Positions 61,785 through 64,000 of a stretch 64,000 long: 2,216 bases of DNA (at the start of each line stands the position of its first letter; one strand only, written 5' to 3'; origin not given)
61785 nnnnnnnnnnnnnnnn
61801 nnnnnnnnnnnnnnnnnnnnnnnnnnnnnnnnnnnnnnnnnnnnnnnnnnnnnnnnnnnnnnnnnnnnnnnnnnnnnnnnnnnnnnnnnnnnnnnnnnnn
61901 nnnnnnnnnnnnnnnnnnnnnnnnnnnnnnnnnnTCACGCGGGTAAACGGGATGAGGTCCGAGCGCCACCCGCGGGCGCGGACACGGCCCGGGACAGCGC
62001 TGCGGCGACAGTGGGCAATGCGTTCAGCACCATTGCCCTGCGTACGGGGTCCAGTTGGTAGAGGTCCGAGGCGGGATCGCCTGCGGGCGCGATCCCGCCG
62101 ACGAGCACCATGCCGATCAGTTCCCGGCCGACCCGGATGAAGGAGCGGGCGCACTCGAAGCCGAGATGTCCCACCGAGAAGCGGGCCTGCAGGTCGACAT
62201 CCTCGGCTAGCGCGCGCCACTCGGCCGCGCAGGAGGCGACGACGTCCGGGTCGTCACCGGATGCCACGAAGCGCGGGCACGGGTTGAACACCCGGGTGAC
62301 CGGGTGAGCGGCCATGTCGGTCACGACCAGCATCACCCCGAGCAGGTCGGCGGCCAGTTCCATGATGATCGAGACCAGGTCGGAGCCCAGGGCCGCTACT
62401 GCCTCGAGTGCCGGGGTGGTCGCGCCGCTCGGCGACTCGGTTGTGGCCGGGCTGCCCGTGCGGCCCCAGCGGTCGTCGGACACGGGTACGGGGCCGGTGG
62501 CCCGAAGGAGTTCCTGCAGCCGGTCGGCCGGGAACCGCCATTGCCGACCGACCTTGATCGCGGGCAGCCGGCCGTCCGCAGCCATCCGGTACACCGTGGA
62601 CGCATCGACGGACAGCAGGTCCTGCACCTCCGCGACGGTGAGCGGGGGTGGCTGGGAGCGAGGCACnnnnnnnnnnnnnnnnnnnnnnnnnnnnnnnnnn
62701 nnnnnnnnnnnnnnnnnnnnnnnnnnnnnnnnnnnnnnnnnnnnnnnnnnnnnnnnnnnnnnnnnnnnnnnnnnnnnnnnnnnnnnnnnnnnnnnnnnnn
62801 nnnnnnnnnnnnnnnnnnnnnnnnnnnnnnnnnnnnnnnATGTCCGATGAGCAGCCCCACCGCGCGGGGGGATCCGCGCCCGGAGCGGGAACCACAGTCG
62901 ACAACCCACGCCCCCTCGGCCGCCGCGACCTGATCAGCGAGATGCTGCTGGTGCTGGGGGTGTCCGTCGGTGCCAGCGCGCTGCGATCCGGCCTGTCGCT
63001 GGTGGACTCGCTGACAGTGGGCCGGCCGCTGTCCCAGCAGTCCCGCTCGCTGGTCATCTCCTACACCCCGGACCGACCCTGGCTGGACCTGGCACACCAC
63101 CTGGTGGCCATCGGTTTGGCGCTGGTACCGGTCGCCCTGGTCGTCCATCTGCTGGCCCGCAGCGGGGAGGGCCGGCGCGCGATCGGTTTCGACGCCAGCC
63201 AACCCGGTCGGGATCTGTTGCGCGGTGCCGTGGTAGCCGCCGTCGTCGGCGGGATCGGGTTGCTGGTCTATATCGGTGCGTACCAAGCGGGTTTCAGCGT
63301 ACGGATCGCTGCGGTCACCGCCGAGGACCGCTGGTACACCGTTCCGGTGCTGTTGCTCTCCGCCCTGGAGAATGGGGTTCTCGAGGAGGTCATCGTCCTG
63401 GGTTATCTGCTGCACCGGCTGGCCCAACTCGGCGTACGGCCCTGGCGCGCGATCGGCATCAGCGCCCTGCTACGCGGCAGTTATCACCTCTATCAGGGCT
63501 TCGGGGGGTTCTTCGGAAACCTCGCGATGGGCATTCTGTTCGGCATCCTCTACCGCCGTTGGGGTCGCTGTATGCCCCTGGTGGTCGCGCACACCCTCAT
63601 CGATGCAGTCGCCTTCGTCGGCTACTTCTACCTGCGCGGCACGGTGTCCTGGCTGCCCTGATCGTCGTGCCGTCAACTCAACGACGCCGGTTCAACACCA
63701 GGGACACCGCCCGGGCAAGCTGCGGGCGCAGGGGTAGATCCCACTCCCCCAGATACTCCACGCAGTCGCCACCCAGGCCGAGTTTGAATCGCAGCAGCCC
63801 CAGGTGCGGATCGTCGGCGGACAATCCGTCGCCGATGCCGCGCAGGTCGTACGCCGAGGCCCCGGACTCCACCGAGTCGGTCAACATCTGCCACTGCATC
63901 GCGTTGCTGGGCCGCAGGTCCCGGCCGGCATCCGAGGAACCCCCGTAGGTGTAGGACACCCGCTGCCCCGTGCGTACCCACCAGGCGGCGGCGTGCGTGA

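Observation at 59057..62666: Five-gene sulfur-relay operon: PocR-HTH regulator, SQR-like flavoprotein, DUF1641, single-Cys DsrC/TusE, DsrE-family protein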

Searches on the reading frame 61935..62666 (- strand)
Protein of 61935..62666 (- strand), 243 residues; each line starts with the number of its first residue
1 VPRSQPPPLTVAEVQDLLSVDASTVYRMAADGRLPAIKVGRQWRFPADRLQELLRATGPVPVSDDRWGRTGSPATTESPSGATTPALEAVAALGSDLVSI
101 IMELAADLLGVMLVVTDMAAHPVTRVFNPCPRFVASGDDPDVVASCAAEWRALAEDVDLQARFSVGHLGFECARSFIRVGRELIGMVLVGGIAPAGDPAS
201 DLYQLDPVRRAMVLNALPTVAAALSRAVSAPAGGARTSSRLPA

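Call 3: search_protein_families(library=pfam, proteins=[window:61935-62666:-], max_evalue=0.01)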
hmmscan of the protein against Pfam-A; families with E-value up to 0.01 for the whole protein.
window:61935-62666:- (243 aa): 3 families
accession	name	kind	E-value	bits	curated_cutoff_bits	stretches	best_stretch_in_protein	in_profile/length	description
PF12728.13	HTH_17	-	7e-15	55.5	27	1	9-56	2-49/51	Helix-turn-helix domain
PF10114.15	PocR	-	0.00039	20.6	23.9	1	100-196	10-108/162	Sensory domain found in PocR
PF09339.16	HTH_IclR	-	0.0026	17.9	22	1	4-29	14-39/52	IclR helix-turn-helix domain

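Call 4: search_protein_families(library=ncbifam, proteins=[window:61935-62666:-], max_evalue=0.01)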
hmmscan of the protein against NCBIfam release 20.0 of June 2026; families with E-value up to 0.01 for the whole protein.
window:61935-62666:- (243 aa): 3 families
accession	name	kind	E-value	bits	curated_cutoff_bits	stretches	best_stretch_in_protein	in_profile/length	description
TIGR01764.1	excise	domain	1.8e-13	50.6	28.8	1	9-55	2-48/49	excisionase family DNA-binding protein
NF047737.1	antiphage_MADS1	equivalog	5.3e-11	42.6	80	1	9-46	4-41/49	methylation-associated defense system helix-turn-helix domain-containing protein MAD1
NF033787.1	HTH_BldC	subfamily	4.2e-05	23.3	77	1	9-53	3-48/49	BldC family transcriptional regulator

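Call 55: find_homologous_proteins(query=window:61935-62666:-, max_evalue=0.001)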
Query window:61935-62666:- (243 aa): 924 proteins with E <= 0.001 among 8000 candidates; the best 120 are listed.
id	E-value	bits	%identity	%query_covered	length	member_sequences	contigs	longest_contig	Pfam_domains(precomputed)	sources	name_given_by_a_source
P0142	1.1e-150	518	100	100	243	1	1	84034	PF12728.14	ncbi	-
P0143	1.1e-69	253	58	91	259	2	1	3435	PF12728.14,PF10114.16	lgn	-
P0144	4.6e-67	244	53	95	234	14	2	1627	PF12728.14,PF10114.16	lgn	-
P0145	1.8e-66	242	53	95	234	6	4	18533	PF12728.14,PF10114.16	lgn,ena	-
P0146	6.6e-66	240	57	95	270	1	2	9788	PF12728.14,PF10114.16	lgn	-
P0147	1.6e-65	239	57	90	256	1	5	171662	PF12728.14,PF10114.16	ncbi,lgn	ncbi:MAG: helix-turn-helix domain-containing protein [Candidatus Nanopelagicales bacterium]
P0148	4.9e-64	234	54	91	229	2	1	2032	PF12728.14,PF10114.16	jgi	jgi:excisionase family DNA binding protein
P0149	8.8e-64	233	51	97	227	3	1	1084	PF12728.14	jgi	jgi:excisionase family DNA binding protein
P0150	2.0e-63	232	53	90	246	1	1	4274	PF12728.14,PF10114.16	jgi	jgi:excisionase family DNA binding protein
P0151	3.1e-63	232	54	92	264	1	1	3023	PF12728.14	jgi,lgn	jgi:excisionase family DNA binding protein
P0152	3.1e-63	232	55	90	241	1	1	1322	PF12728.14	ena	-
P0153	9.9e-63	230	53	90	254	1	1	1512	PF12728.14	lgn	-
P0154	3.9e-62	228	51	98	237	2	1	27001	PF12728.14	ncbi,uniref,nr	ncbi:helix-turn-helix domain-containing protein [Kineosporia sp. A_224]|uniref:helix-turn-helix doma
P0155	1.4e-61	226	54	93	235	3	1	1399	PF12728.14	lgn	-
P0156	2.4e-61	226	53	92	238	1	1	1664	PF12728.14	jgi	jgi:excisionase family DNA binding protein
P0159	1.4e-60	223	52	92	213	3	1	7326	PF12728.14,PF10114.16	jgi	jgi:excisionase family DNA binding protein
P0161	2.6e-60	222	52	90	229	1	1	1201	PF12728.14,PF10114.16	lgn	-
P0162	3.0e-60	222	51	92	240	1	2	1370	PF12728.14,PF10114.16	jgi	jgi:excisionase family DNA binding protein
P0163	4.2e-60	221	52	91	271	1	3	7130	PF12728.14,PF10114.16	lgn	-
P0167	6.6e-60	221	52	91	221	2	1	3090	PF12728.14,PF10114.16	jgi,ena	-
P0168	6.6e-60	221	52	95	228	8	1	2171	PF12728.14,PF10114.16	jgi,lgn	-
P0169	7.0e-60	221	53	91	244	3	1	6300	PF12728.14,PF10114.16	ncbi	-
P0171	9.7e-60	220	51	95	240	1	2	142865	PF12728.14,PF10114.16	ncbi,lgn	-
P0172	1.1e-59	220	48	95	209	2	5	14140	PF12728.14,PF10114.16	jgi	jgi:excisionase family DNA binding protein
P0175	1.7e-59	219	50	100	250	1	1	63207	PF12728.14,PF10114.16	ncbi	-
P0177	2.5e-59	219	51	94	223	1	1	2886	PF12728.14,PF10114.16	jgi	-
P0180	3.3e-59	219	53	92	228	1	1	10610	PF12728.14,PF10114.16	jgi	jgi:excisionase family DNA binding protein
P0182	7.6e-59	217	51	95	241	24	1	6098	PF12728.14,PF10114.16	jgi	jgi:excisionase family DNA binding protein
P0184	7.7e-59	217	53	91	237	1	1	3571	PF12728.14,PF10114.16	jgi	jgi:excisionase family DNA binding protein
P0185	8.4e-59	217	50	94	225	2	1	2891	PF12728.14,PF10114.16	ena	-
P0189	1.8e-58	216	49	95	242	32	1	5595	PF12728.14,PF10114.16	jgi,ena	-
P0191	3.5e-58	215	50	92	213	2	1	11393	PF12728.14,PF10114.16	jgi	jgi:excisionase family DNA binding protein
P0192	3.7e-58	215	51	95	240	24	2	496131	PF12728.14,PF10114.16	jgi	jgi:excisionase family DNA binding protein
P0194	4.3e-58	215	51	92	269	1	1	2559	PF12728.14,PF10114.16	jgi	jgi:excisionase family DNA binding protein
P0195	5.7e-58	214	49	96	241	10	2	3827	PF12728.14,PF10114.16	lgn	-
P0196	6.3e-58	214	52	90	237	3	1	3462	PF12728.14,PF10114.16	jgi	jgi:excisionase family DNA binding protein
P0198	1.2e-57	213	47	95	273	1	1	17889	PF12728.14,PF10114.16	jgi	jgi:excisionase family DNA binding protein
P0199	1.3e-57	213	50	95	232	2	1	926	PF12728.14,PF10114.16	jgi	jgi:excisionase family DNA binding protein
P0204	2.4e-57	212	52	91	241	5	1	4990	PF12728.14,PF10114.16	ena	-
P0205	2.5e-57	212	51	91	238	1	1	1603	PF12728.14,PF10114.16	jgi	jgi:excisionase family DNA binding protein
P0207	2.7e-57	212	53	91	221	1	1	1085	PF12728.14,PF10114.16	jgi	jgi:excisionase family DNA binding protein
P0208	2.7e-57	212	49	97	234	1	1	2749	PF12728.14,PF10114.16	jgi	jgi:excisionase family DNA binding protein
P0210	3.0e-57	212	48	90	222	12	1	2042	PF12728.14,PF10114.16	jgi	-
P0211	3.5e-57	212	51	91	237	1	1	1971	PF12728.14,PF10114.16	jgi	jgi:excisionase family DNA binding protein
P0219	5.8e-57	211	50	90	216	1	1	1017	PF12728.14,PF10114.16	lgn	-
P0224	9.1e-57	211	49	91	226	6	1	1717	PF12728.14,PF10114.16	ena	-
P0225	9.2e-57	211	49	91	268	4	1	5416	PF12728.14,PF10114.16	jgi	jgi:excisionase family DNA binding protein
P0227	9.6e-57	210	53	89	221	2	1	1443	PF12728.14,PF10114.16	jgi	jgi:excisionase family DNA binding protein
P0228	9.9e-57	210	49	97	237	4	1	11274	PF12728.14,PF10114.16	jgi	jgi:excisionase family DNA binding protein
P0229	1.0e-56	210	48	92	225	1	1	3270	PF12728.14,PF10114.16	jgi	jgi:excisionase family DNA binding protein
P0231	1.0e-56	210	51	90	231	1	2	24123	PF12728.14,PF10114.16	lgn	-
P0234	1.3e-56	210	50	95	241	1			PF12728.14,PF10114.16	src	-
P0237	1.6e-56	210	53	91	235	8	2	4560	PF12728.14,PF10114.16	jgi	jgi:excisionase family DNA binding protein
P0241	2.3e-56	209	50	93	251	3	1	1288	PF12728.14,PF10114.16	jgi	jgi:excisionase family DNA binding protein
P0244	3.8e-56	209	48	95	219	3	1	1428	PF12728.14,PF10114.16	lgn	-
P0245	3.9e-56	208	52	89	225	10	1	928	PF12728.14,PF10114.16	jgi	jgi:excisionase family DNA binding protein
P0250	5.8e-56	208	47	87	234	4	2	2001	PF12728.14,PF10114.16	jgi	jgi:excisionase family DNA binding protein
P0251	6.3e-56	208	49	90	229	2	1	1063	PF12728.14,PF10114.16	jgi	jgi:excisionase family DNA binding protein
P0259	1.5e-55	207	51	89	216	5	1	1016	PF12728.14,PF10114.16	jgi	jgi:excisionase family DNA binding protein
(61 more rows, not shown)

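Call 56: find_encoding_contigs(protein=P0142, flank=3000, max_places=2)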
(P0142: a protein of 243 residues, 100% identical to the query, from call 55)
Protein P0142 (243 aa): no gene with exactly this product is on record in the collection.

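Call 72: predict_structure(alignment_id=A3)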
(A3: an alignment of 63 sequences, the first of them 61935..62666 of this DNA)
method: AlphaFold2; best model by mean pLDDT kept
length: 243 residues; sequences in the alignment: 63
mean_pLDDT: 85.4   pTM: 0.62
mean pLDDT of the five models: 85.4, 85.0, 85.0, 84.6, 84.3
residues with pLDDT >= 90: 169; 70-90: 23; 50-70: 29; < 50: 22
segments of 3 or more residues with pLDDT < 50: 61-64, 66-83
pLDDT, mean of each block of 10 residues (from residue 1): 83 96 97 95 94 78 46 43 58 79 98 95 95 95 92 91 95 95 94 96 98 98 92 58 64
secondary structure, 60 per line:
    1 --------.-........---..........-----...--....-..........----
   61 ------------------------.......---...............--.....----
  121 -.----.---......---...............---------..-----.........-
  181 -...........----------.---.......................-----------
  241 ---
elements in order: H11-18 H22-31 E37-39 E42-45 H47-56 H85-91 H95-109 E112-116 H131-136 H140-154 E171-179 E182-192 H207-229

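Call 75: fold_search(model_id=the predicted structure, library=pdb)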
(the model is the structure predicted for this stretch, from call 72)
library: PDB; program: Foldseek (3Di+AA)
matches with E <= 10: 1044; with E <= 0.001: 12
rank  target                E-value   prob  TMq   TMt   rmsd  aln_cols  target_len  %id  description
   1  5y6i_A                2.4e-05  1.00  0.27  0.27  12.9       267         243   15  Crystal structure of Pseudomonas aeruginosa HmgR (released 2018-08-15)
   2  3r4k_A                1.3e-04  1.00  0.33  0.32  11.5       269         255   13  Crystal structure of a putative ICLR transcriptional regulator (TM1040_3717) from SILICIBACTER SP. TM1040 at 2.46 A re (released 2011-04-13)
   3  3r4k_B                2.0e-04  1.00  0.35  0.33  17.4       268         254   12  Crystal structure of a putative ICLR transcriptional regulator (TM1040_3717) from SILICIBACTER SP. TM1040 at 2.46 A re (released 2011-04-13)
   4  3mq0_A                2.2e-04  1.00  0.34  0.34  11.7       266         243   12  Crystal Structure of Agobacterium tumefaciens repressor BlcR (released 2011-03-30)
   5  3r4k_D                3.3e-04  1.00  0.32  0.31  11.8       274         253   14  Crystal structure of a putative ICLR transcriptional regulator (TM1040_3717) from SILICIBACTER SP. TM1040 at 2.46 A re (released 2011-04-13)
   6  2o0y_D                4.0e-04  1.00  0.34  0.33  15.1       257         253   12  Crystal structure of putative transcriptional regulator RHA1_ro06953 (IclR-family) from Rhodococcus sp. (released 2006-12-26)
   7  2g7u_B                4.0e-04  0.99  0.31  0.30  18.4       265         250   15  2.3 A structure of putative catechol degradative operon regulator from Rhodococcus sp. RHA1 (released 2006-04-04)
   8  2ia2_C                4.2e-04  0.99  0.34  0.33  18.5       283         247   12  The crystal structure of a putative transcriptional regulator RHA06195 from Rhodococcus sp. RHA1 (released 2006-10-10)
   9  2g7u_A                5.8e-04  0.99  0.33  0.32  12.9       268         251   16  2.3 A structure of putative catechol degradative operon regulator from Rhodococcus sp. RHA1 (released 2006-04-04)
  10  2o0y_B                6.5e-04  0.99  0.32  0.31  15.2       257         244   11  Crystal structure of putative transcriptional regulator RHA1_ro06953 (IclR-family) from Rhodococcus sp. (released 2006-12-26)
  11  1mkm_B                6.9e-04  0.96  0.28  0.28  18.4       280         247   11  CRYSTAL STRUCTURE OF THE THERMOTOGA MARITIMA ICLR (released 2002-09-11)
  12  8eju_A                8.3e-04  0.99  0.32  0.31  17.7       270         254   10  The crystal structure of Pseudomonas putida PcaR (released 2024-03-20)
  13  3mq0_B                1.1e-03  0.98  0.31  0.31  12.2       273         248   13  Crystal Structure of Agobacterium tumefaciens repressor BlcR (released 2011-03-30)
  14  2g7u_C                1.1e-03  0.97  0.30  0.29  13.1       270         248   14  2.3 A structure of putative catechol degradative operon regulator from Rhodococcus sp. RHA1 (released 2006-04-04)
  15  5y6i_B                1.1e-03  0.94  0.27  0.27  17.4       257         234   14  Crystal structure of Pseudomonas aeruginosa HmgR (released 2018-08-15)
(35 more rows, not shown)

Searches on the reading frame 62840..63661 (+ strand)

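Call 54: search_protein_families(library=pfam, proteins=[window:62840-63661:+], max_evalue=0.001)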
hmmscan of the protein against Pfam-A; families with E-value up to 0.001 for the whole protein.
window:62840-63661:+ (273 aa): 1 family
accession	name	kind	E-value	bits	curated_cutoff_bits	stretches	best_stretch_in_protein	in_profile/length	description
PF02517.21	Rce1-like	-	3.1e-17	63.1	22.4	1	166-257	3-93/93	Type II CAAX prenyl endopeptidase Rce1-like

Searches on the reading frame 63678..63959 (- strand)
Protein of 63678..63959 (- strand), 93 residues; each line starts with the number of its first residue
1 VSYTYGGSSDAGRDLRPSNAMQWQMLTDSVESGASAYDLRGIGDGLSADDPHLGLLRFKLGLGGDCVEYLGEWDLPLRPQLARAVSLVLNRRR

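Call 54: search_protein_families(library=pfam, proteins=[window:63678-63959:-], max_evalue=0.001)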
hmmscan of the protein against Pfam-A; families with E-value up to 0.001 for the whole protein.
window:63678-63959:- (93 aa): 1 family
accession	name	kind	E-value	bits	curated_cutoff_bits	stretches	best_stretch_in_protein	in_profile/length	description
PF02388.22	FemAB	-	4.9e-14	52.4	24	1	2-87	321-403/406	FemAB family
